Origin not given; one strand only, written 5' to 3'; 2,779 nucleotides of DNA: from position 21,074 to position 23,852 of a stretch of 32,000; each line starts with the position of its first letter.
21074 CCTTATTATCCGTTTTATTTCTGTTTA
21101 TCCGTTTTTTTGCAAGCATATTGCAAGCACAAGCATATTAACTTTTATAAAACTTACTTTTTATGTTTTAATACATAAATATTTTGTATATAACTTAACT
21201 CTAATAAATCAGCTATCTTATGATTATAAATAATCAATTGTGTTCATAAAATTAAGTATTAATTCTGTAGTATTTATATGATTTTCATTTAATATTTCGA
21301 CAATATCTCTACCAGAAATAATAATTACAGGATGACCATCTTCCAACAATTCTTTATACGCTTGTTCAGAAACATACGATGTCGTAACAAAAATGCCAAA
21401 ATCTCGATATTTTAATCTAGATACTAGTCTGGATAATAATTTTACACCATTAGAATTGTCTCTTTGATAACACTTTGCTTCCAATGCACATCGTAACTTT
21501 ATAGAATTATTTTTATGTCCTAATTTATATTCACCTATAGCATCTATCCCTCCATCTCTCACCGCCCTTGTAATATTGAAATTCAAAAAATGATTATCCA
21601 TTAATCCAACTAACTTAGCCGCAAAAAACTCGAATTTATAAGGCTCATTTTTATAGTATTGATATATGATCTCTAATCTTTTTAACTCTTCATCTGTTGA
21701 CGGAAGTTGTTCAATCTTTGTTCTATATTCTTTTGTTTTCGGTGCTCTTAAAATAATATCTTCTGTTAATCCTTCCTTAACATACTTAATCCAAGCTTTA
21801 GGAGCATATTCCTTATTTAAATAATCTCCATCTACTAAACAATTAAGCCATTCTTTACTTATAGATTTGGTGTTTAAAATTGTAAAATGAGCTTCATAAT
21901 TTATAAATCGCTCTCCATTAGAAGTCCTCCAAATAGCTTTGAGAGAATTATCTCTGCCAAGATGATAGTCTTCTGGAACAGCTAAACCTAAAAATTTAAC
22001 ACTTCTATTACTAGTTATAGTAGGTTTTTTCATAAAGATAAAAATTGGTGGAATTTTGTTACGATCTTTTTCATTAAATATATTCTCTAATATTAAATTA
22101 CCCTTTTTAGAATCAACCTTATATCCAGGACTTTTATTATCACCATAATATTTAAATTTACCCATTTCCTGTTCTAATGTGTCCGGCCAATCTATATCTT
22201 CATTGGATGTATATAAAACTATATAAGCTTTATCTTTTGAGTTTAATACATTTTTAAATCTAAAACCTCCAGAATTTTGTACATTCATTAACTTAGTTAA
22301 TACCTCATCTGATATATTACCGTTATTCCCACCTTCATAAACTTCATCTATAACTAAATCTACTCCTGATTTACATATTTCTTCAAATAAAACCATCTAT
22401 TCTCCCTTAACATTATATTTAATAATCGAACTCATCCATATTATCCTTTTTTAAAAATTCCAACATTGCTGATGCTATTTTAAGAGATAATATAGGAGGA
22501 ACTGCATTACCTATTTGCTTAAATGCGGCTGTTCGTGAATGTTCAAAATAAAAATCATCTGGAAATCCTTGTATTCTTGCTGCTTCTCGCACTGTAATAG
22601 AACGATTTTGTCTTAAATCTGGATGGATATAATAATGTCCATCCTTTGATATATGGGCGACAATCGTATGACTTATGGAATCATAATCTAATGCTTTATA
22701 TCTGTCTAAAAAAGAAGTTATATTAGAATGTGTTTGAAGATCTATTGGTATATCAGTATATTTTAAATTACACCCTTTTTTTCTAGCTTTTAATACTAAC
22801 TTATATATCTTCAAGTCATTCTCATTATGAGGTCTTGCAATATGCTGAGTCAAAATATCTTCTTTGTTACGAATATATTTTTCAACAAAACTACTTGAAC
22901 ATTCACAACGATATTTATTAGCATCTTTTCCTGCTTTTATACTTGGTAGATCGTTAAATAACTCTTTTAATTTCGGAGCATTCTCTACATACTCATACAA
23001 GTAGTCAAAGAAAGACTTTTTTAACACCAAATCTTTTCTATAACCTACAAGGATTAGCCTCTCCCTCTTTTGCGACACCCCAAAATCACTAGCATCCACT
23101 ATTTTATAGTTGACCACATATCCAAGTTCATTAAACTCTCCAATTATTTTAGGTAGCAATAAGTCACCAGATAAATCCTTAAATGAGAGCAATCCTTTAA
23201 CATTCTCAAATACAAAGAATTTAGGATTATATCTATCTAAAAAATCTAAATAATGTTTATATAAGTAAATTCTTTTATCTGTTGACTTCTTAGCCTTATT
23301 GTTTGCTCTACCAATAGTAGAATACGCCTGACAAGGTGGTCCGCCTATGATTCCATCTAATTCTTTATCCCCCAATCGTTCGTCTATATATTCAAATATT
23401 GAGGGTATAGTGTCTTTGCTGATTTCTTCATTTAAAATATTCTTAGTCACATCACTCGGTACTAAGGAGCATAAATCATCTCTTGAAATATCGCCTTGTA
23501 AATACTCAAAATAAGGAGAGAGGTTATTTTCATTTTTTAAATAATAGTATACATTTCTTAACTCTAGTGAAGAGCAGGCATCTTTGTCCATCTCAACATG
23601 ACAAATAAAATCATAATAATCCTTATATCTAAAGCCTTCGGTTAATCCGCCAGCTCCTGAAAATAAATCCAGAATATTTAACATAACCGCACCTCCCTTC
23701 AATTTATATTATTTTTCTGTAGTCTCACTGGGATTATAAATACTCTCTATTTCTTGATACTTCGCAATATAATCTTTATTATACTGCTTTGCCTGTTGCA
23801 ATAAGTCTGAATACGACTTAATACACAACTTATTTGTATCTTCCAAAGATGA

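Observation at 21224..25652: Three-gene module: C5-MTase, MORC-like GHKL ATPase-nuclease fusion and SRA-like/Mrr nuclease, a candidate uncharacterised defence system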

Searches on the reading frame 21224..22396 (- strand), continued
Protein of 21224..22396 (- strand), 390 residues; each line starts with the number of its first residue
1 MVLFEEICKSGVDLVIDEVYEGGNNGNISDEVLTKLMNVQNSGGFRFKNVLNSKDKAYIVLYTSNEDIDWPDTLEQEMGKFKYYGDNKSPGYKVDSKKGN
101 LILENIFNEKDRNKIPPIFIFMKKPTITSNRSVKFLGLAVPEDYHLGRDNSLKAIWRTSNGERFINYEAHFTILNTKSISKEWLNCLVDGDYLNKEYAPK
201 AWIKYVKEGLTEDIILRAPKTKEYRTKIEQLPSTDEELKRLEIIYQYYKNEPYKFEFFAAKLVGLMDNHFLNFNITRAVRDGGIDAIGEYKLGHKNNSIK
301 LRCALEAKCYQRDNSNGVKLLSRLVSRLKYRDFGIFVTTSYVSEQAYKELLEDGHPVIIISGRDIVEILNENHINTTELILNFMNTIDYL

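Call 60: search_protein_families(library=ncbifam, proteins=[L094:2358-4544:+, L094:4537-5682:+, L094:5710-6972:+, L099:2391-4283:+, L110:4078-5808:-, L105:7271-8329:-], max_evalue=0.001)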
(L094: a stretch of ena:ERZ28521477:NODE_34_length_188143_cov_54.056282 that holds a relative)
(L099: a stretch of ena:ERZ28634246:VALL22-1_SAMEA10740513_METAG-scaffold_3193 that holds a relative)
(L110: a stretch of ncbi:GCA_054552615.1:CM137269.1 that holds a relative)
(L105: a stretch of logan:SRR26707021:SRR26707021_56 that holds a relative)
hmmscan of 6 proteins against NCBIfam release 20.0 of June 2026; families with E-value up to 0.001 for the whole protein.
L094:2358-4544:+ (728 aa): 48 families (the best 25 are shown)
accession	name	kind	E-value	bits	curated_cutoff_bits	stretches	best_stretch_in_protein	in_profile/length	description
TIGR02966.1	phoR_proteo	equivalog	1.8e-21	76.5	334.2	1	453-717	77-331/333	phosphate regulon sensor histidine kinase PhoR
NF008468.0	PRK11360.1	equivalog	5.5e-20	71.3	646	1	477-721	383-608/616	two-component system sensor histidine kinase AtoS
NF050001.1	restrict_BbrUII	equivalog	1.1e-18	67.2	550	1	14-198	12-199/659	BbrUII/HgiDII family restriction enzyme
NF007007.0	PRK09470.1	equivalog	1.9e-16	60.1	486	1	537-714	277-451/463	envelope stress sensor histidine kinase CpxA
NF033792.0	ActS_PrrB_HisK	equivalog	2.4e-16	59.6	350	1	534-721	235-419/423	ActS/PrrB/RegB family redox-sensitive histidine kinase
NF045900.1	HisKinCpxALeg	equivalog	8.9e-16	57.6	800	1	496-715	237-444/451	two-component system sensor histidine kinase CpxA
NF046044.1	PnpS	equivalog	4e-15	55.7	400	1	564-712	238-382/390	two-component system histidine kinase PnpS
NF008312.0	PRK11100.1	equivalog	2.1e-14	53.2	356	1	541-719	295-472/477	two-component system sensor histidine kinase CreC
NF008235.0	PRK11006.1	equivalog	9.6e-14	51.1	390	1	454-719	168-419/431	phosphate regulon sensor histidine kinase PhoR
NF007004.0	PRK09467.1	equivalog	1.2e-13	50.7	415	1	534-714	266-428/440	two-component system sensor histidine kinase EnvZ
NF033092.0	HK_WalK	equivalog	6.1e-13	48.2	725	1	562-711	438-582/594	cell wall metabolism sensor histidine kinase WalK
NF040750.1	tetrathio_HK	equivalog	1.9e-12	46.5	750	1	471-705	319-537/555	tetrathionate respiration histidine kinase TtrS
NF012226.0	AdeS_HK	equivalog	2.3e-12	46.8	500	1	559-720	196-352/353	two-component sensor histidine kinase AdeS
NF045903.1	CuHisKinLciSLeg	equivalog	3.1e-12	46.6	700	1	564-712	206-347/357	copper-responsive two-component system sensor histidine kinase LciS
NF033091.0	HK_VanS_ACDEFG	equivalog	4.5e-12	45.7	400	1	551-718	129-291/293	vancomycin resistance histidine kinase VanS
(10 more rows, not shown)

L094:4537-5682:+ (381 aa): 0 families

L094:5710-6972:+ (420 aa): 2 families
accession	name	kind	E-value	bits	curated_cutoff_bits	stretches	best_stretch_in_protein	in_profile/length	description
TIGR00675.1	dcm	superfamily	1.1e-53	183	100.65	1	4-404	1-326/329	DNA (cytosine-5-)-methyltransferase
NF007772.0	PRK10458.1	subfamily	2e-11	43.1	710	1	86-243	152-312/472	DNA cytosine methylase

L099:2391-4283:+ (630 aa): 0 families

L110:4078-5808:- (576 aa): 0 families

L105:7271-8329:- (352 aa): 0 families

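Call 61: search_protein_families(library=padloc, proteins=[L094:2358-4544:+, L094:4537-5682:+, L099:2391-4283:+, L110:4078-5808:-, L105:7271-8329:-], max_evalue=0.001)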
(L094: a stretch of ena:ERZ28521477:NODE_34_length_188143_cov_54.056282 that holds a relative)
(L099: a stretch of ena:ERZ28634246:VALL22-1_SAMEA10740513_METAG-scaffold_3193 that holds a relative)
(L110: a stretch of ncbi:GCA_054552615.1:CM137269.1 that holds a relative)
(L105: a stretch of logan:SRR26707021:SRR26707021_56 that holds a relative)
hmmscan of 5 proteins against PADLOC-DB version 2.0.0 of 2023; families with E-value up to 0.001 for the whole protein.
L094:2358-4544:+ (728 aa): 1 family
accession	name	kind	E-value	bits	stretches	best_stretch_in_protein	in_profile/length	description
PDLC03419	REase_II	-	4.2e-09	33.3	1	14-106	16-110/695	Type II restriction enzyme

L094:4537-5682:+ (381 aa): 0 families

L099:2391-4283:+ (630 aa): 2 families
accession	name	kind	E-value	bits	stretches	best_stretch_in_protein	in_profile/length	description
PDLC05039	PDC-S56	-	1.1e-193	643.4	1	1-619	16-643/649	-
PDLC05038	PDC-S56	-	1.5e-35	121.1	2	455-621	405-572/578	-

L110:4078-5808:- (576 aa): 1 family
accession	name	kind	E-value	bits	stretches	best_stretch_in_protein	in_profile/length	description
PDLC03444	REase_II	-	0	1373.5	1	1-576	1-576/576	Type II restriction enzyme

L105:7271-8329:- (352 aa): 0 families

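Call 62: search_protein_families(library=pfam, proteins=[L094:2358-4544:+, L094:4537-5682:+, L099:2391-4283:+, L110:4078-5808:-, L105:7271-8329:-], max_evalue=0.01)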
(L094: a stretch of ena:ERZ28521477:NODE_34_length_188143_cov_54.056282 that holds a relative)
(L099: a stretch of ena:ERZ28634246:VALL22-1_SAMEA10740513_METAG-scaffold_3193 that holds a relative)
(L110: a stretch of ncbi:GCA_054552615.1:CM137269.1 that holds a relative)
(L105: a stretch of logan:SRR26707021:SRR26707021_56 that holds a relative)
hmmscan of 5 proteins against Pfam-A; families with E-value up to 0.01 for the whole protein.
L094:2358-4544:+ (728 aa): 2 families
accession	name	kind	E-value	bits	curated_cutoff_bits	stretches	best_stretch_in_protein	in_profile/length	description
PF13589.12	HATPase_c_3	-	3.4e-25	89.1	25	1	25-153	5-135/137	Histidine kinase-, DNA gyrase B-, and HSP90-like ATPase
PF02518.31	HATPase_c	-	3.6e-20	72.9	26.4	2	609-720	3-108/111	Histidine kinase-, DNA gyrase B-, and HSP90-like ATPase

L094:4537-5682:+ (381 aa): 0 families

L099:2391-4283:+ (630 aa): 0 families

L110:4078-5808:- (576 aa): 0 families

L105:7271-8329:- (352 aa): 0 families

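Call 93: search_solved_structures(query=L094:4537-5682:+, max_evalue=10)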
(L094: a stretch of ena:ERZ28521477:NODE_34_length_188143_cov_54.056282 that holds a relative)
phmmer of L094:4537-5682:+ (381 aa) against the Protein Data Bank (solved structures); distinct sequences matched with E-value up to 10: 4.
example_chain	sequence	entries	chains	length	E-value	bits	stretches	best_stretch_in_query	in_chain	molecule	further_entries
5uxw_A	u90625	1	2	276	0.017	17.6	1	30-132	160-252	Sensory transduction regulatory protein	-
4qic_A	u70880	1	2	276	0.017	17.6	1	30-132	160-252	Sensory transduction regulatory protein, Anti-anti-sigma factor PhyR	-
5uxv_A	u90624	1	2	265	0.02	17.4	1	30-132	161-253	Sensory transduction regulatory protein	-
4g97_A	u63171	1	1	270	0.89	12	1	39-132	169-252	Response regulator receiver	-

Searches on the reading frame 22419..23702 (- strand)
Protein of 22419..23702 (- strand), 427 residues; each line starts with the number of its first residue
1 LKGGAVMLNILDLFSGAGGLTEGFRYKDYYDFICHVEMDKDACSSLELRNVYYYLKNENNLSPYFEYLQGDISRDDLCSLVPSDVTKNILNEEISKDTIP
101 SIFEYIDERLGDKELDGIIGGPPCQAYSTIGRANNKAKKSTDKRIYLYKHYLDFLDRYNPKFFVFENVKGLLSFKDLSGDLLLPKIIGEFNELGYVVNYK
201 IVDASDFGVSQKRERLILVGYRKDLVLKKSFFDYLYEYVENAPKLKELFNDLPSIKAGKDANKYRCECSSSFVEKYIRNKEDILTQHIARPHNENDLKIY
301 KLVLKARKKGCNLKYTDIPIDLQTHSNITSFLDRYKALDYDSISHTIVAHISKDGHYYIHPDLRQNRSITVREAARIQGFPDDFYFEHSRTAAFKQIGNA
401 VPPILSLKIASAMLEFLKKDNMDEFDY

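Call 3: search_protein_families(library=pfam, proteins=[window:22419-23702:-], max_evalue=0.01)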
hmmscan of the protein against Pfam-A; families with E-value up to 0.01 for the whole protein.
window:22419-23702:- (427 aa): 1 family
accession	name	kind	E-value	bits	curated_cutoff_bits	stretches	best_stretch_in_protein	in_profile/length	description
PF00145.23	DNA_methylase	-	7.9e-60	203.4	22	2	109-413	57-322/324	C-5 cytosine-specific DNA methylase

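Call 4: search_protein_families(library=padloc, proteins=[window:22419-23702:-], max_evalue=0.01)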
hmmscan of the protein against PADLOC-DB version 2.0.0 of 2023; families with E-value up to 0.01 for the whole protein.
window:22419-23702:- (427 aa): 63 families (the best 25 are shown)
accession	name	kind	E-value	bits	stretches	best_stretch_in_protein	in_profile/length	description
PDLC02649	DrmMII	-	1.9e-146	486.3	1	8-419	5-420/422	DrmMII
PDLC03232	MTase_II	-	1.1e-96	322.4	2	113-419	131-462/465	Type II methyltransferase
PDLC03378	MTase_II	-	2e-76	255.5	1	8-421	3-334/344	Type II methyltransferase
PDLC03234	MTase_II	-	5.2e-76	254.3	1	7-421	4-370/375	Type II methyltransferase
PDLC03326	MTase_II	-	6e-66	221.3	2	109-421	69-380/412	Type II methyltransferase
PDLC02656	DrmMII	-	3.6e-64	215.4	2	259-422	299-474/491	DrmMII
PDLC02648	DrmMII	-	3.5e-57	192.2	1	101-418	84-452/468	DrmMII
PDLC00033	DruM2|DruM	-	1.3e-55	187.2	1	8-419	22-366/368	DNA cytosine methylase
PDLC03272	MTase_II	-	1.3e-54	183.9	1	7-422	74-395/407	Type II methyltransferase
PDLC03237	MTase_II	-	4.8e-51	171.7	2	10-237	796-983/1036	Type II methyltransferase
PDLC00026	DruM2|DruM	-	7.3e-47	158.5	1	8-419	5-320/336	DNA cytosine methylase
PDLC03225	MTase_II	-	1.6e-46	157.2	2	189-419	368-600/615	Type II methyltransferase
PDLC00027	DruM2|DruM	-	3.2e-46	156.4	2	114-231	71-181/361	DNA cytosine methylase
PDLC00030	DruM2|DruM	-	3.2e-46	156.2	1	8-424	6-371/380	DNA cytosine methylase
PDLC03307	MTase_II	-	5.6e-45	152.2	3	114-231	62-199/382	Type II methyltransferase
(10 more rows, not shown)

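Call 5: search_protein_families(library=ncbifam, proteins=[window:22419-23702:-], max_evalue=0.01)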
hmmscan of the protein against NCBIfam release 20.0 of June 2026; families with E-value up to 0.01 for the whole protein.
window:22419-23702:- (427 aa): 2 families
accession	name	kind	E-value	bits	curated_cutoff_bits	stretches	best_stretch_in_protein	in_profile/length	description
TIGR00675.1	dcm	superfamily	2.7e-54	185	100.65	2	113-412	59-328/329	DNA (cytosine-5-)-methyltransferase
NF007772.0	PRK10458.1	subfamily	2.2e-14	52.9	710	1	91-250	151-317/472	DNA cytosine methylase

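Call 82: search_solved_structures(query=window:22419-23684:-, max_evalue=1e-10)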
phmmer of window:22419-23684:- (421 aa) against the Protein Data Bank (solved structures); distinct sequences matched with E-value up to 1e-10: 41.
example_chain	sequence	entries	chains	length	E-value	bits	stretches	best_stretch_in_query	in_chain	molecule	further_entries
1dct_A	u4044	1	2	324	1.5e-32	116.5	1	108-246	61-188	PROTEIN (MODIFICATION METHYLASE HAEIII)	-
3ubt_Y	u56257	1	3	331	2.5e-31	112.4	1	108-222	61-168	Modification methylase HaeIII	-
9ped_A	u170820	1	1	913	4.5e-28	101.7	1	3-218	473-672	DNA (cytosine-5)-methyltransferase 1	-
9m5u_A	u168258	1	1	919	4.6e-28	101.7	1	3-218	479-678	DNA (cytosine-5)-methyltransferase 1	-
9v4p_A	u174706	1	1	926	4.7e-28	101.6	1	3-218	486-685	DNA (cytosine-5)-methyltransferase 1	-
9peb_A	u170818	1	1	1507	2.9e-27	99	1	3-216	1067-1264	DNA (cytosine-5)-methyltransferase 1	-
9pec_A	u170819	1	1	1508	2.9e-27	99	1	3-216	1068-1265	DNA (cytosine-5)-methyltransferase 1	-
9m5x_A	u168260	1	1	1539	3e-27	99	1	3-216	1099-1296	DNA (cytosine-5)-methyltransferase 1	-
9v4o_A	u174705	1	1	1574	3.2e-27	98.9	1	3-216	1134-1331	DNA (cytosine-5)-methyltransferase 1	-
3g7u_A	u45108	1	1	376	3.4e-27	98.8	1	105-411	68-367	Cytosine-specific methyltransferase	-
5guv_A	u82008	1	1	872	4.6e-26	95.1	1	102-214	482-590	DNA (cytosine-5)-methyltransferase 1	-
6x9i_A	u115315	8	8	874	2.2e-25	92.8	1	105-214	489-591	DNA (cytosine-5)-methyltransferase 1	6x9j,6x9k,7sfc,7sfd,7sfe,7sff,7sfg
9v36_A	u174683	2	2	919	2.4e-25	92.7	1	105-214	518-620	DNA (cytosine-5)-methyltransferase 1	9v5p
5gut_A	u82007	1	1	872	3.1e-25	92.3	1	102-214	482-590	DNA (cytosine-5)-methyltransferase 1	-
3pta_A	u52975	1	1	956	3.2e-25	92.3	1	105-214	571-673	DNA (cytosine-5)-methyltransferase 1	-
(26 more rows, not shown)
